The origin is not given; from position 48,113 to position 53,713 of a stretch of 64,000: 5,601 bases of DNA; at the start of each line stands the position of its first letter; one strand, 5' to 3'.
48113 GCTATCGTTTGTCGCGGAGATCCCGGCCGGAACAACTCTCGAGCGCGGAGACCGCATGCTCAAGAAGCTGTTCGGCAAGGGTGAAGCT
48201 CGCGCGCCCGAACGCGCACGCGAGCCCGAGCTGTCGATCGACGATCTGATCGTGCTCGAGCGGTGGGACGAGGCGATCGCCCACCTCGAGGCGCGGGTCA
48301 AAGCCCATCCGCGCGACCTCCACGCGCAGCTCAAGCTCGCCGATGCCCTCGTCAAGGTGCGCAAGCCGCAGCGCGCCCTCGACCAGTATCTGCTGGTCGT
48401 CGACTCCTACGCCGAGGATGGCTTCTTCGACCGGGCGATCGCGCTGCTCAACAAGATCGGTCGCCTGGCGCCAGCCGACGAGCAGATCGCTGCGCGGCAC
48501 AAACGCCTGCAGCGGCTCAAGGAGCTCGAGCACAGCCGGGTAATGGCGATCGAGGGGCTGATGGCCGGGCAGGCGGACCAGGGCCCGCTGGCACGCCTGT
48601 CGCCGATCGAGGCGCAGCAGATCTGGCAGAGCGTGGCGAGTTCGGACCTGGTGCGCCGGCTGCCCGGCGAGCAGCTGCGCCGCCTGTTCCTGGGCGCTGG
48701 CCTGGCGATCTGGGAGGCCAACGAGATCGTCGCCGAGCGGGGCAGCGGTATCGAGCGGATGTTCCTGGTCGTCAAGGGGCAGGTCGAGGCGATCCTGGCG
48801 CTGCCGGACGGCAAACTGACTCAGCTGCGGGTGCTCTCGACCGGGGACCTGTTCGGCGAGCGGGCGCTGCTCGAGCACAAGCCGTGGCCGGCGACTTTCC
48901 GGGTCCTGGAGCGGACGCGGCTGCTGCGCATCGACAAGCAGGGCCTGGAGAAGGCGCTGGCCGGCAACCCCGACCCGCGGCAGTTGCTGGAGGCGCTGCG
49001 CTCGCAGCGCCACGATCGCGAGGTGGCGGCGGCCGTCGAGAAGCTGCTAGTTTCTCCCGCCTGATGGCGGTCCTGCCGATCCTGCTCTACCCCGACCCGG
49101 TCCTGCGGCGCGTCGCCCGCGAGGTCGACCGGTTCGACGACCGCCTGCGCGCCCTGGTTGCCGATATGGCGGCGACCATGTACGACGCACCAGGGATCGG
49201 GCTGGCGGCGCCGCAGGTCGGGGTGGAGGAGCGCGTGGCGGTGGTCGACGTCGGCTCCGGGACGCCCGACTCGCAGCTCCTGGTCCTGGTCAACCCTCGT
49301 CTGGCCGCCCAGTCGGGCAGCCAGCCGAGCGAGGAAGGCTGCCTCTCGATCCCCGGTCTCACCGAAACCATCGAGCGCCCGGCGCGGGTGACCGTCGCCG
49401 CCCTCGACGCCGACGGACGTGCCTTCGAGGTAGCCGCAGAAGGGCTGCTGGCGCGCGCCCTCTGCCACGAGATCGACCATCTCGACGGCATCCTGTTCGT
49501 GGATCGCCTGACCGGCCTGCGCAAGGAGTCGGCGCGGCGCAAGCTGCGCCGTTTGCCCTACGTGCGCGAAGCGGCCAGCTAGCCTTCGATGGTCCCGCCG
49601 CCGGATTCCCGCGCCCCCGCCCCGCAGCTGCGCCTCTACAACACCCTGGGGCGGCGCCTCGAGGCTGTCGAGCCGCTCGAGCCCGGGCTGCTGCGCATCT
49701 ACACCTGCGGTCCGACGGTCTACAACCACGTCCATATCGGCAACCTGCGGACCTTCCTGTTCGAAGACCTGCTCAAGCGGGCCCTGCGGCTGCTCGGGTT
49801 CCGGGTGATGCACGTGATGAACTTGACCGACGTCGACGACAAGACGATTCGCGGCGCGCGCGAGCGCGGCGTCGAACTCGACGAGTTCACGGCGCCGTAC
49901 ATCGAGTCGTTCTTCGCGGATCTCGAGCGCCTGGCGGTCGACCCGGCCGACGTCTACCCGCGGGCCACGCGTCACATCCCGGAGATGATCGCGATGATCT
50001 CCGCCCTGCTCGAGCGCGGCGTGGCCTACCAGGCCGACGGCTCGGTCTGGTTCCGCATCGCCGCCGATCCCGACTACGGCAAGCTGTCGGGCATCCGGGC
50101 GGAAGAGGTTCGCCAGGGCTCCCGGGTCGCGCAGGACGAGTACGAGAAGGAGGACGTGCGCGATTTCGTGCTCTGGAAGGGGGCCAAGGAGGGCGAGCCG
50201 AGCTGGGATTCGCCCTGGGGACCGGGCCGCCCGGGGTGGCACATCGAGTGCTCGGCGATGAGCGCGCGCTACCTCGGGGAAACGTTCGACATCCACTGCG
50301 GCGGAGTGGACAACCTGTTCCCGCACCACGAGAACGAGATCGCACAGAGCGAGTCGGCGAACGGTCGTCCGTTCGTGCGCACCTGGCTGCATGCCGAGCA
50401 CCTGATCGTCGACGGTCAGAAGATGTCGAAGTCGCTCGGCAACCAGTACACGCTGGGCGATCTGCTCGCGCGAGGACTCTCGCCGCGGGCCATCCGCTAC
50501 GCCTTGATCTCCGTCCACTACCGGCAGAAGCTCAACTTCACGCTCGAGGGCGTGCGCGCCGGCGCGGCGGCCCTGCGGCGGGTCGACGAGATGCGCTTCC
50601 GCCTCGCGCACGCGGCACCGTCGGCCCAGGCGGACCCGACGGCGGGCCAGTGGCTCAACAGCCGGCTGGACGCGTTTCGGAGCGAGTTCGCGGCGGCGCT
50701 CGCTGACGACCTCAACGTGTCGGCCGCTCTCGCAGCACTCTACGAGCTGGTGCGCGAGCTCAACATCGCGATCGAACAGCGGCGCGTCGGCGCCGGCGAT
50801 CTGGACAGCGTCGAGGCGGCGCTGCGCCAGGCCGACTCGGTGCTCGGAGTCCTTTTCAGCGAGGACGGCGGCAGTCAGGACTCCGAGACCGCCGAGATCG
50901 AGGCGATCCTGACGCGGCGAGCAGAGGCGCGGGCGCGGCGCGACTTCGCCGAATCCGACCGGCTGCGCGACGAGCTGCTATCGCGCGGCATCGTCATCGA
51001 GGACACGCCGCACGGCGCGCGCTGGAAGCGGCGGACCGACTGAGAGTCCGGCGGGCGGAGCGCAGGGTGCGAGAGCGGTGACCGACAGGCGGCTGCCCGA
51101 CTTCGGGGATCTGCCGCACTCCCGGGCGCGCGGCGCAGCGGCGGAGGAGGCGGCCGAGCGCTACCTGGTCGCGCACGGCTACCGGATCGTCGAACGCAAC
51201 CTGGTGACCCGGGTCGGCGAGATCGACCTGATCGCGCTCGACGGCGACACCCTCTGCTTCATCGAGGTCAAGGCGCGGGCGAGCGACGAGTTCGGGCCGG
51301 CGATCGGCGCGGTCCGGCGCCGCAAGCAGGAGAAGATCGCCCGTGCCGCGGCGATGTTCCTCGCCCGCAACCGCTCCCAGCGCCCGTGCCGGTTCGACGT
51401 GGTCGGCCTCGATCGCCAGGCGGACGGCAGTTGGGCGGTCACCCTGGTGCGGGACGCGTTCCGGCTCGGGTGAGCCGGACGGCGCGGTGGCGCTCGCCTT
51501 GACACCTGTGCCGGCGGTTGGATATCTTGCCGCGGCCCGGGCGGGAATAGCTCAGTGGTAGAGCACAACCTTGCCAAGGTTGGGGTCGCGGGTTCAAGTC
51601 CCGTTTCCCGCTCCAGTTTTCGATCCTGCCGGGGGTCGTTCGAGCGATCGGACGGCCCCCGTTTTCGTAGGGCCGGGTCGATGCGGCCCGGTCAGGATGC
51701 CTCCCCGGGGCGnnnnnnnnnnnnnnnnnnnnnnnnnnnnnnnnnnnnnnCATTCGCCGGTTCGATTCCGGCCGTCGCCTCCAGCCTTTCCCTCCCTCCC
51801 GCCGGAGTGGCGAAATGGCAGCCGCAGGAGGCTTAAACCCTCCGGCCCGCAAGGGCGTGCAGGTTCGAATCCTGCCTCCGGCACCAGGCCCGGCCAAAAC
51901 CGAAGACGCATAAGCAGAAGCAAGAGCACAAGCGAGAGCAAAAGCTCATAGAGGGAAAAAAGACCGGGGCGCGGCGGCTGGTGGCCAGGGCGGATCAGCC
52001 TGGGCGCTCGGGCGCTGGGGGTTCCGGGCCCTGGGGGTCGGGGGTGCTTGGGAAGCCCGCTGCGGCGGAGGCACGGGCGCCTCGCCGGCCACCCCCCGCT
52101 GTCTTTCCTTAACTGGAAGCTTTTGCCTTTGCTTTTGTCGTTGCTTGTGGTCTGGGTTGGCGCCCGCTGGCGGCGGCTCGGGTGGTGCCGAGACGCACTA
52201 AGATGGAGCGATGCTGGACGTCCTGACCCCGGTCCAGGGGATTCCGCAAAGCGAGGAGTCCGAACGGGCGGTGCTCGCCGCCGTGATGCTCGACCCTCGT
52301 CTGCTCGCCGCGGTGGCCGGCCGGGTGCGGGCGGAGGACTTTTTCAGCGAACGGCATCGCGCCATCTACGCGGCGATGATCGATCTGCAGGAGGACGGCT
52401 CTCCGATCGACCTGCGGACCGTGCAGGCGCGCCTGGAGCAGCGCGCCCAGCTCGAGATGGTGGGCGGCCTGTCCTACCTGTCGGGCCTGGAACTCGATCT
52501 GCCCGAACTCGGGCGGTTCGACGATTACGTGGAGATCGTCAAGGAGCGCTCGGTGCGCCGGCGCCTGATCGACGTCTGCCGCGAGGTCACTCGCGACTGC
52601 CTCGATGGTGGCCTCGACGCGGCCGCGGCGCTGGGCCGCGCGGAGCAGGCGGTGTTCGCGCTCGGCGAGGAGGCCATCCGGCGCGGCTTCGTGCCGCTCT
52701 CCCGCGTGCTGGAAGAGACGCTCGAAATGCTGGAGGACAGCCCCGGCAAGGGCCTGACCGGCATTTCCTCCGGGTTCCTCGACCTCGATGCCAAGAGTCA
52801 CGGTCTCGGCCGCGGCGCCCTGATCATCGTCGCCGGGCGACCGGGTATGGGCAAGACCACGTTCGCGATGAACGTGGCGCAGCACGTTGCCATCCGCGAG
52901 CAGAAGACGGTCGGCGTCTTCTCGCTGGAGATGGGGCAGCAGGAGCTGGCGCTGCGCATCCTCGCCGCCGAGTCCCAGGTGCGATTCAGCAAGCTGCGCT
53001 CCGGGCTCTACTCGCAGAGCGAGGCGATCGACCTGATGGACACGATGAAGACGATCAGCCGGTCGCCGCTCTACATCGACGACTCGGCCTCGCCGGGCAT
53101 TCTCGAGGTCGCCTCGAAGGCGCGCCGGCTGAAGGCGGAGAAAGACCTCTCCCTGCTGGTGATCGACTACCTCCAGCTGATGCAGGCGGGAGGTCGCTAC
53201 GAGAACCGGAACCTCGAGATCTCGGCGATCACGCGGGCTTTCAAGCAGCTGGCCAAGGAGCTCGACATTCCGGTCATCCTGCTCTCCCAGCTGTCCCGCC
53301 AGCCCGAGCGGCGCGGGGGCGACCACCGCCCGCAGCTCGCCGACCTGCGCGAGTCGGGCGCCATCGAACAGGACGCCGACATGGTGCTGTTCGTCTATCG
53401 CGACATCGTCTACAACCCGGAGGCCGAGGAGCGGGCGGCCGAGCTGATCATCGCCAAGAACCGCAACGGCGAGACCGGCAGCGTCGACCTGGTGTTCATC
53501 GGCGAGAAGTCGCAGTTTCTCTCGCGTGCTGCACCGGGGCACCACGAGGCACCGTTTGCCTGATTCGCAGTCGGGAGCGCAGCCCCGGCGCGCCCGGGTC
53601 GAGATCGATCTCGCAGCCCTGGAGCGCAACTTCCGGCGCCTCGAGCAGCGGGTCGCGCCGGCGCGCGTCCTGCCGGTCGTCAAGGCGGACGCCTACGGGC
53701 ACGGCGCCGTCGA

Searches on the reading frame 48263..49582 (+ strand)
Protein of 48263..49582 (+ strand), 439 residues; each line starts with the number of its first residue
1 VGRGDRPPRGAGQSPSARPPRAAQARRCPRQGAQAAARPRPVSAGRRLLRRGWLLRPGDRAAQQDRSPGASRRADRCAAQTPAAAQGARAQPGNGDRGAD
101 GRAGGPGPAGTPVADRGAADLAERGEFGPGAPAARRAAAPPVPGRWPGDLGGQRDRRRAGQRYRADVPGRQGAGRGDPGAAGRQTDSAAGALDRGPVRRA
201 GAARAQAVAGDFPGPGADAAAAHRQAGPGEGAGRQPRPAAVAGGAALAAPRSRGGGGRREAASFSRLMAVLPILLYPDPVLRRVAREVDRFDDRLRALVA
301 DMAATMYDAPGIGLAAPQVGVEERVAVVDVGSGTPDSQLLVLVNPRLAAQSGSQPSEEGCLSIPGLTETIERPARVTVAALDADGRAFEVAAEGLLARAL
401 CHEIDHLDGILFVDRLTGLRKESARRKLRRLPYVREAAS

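Call 62: search_protein_families(library=pfam, proteins=[window:48263-49582:+], max_evalue=0.001)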
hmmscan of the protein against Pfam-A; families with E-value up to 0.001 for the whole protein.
window:48263-49582:+ (439 aa): 1 family
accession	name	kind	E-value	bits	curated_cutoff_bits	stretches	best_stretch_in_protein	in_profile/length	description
PF01327.26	Pep_deformylase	-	3.3e-50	170.2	22.8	1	271-421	2-155/156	Polypeptide deformylase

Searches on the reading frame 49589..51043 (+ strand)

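Call 62: search_protein_families(library=pfam, proteins=[window:49589-51043:+], max_evalue=0.001)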
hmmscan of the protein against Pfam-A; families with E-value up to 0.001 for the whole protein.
window:49589-51043:+ (484 aa): 6 families
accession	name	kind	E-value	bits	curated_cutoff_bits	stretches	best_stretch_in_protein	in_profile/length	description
PF01406.26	tRNA-synt_1e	-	3.2e-110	368.7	27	1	27-321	2-295/301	tRNA synthetases class I (C) catalytic domain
PF09334.17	tRNA-synt_1g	-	5.3e-11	42.3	20.1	1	44-156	10-123/391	tRNA synthetases class I (M)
PF09190.17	DALR_2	-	1.4e-10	42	22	1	366-422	1-56/57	DALR domain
PF23493.1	CysS_C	-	4.8e-09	36.6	23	1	434-479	5-50/51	Cysteinyl-tRNA ligase anticodon binding domain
PF01921.24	tRNA-synt_1f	-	6.6e-06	25.7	27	0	41-84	29-72/360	tRNA synthetases class I (K)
PF00133.28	tRNA-synt_1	-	0.00015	21.1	22.7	0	234-317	330-413/414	tRNA synthetases class I (I, L, M and V)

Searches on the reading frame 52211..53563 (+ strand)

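Call 62: search_protein_families(library=pfam, proteins=[window:52211-53563:+], max_evalue=0.001)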
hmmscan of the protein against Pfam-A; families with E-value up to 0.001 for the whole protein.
window:52211-53563:+ (450 aa): 5 families
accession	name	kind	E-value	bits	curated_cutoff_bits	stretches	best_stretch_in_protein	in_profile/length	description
PF03796.21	DnaB_C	-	4.4e-96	321.6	27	1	184-436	1-253/255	DnaB-like helicase C terminal domain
PF00772.26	DnaB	-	2.9e-26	91.9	23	1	12-112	3-103/103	DnaB-like helicase N terminal domain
PF13481.12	AAA_25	-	3.6e-19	69.6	27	1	199-362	30-191/195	AAA domain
PF06745.19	ATPase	-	7.4e-06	25.9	26.6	1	188-368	4-171/231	KaiC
PF13479.12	AAA_24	-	0.00015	22.1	27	0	205-322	5-74/195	AAA domain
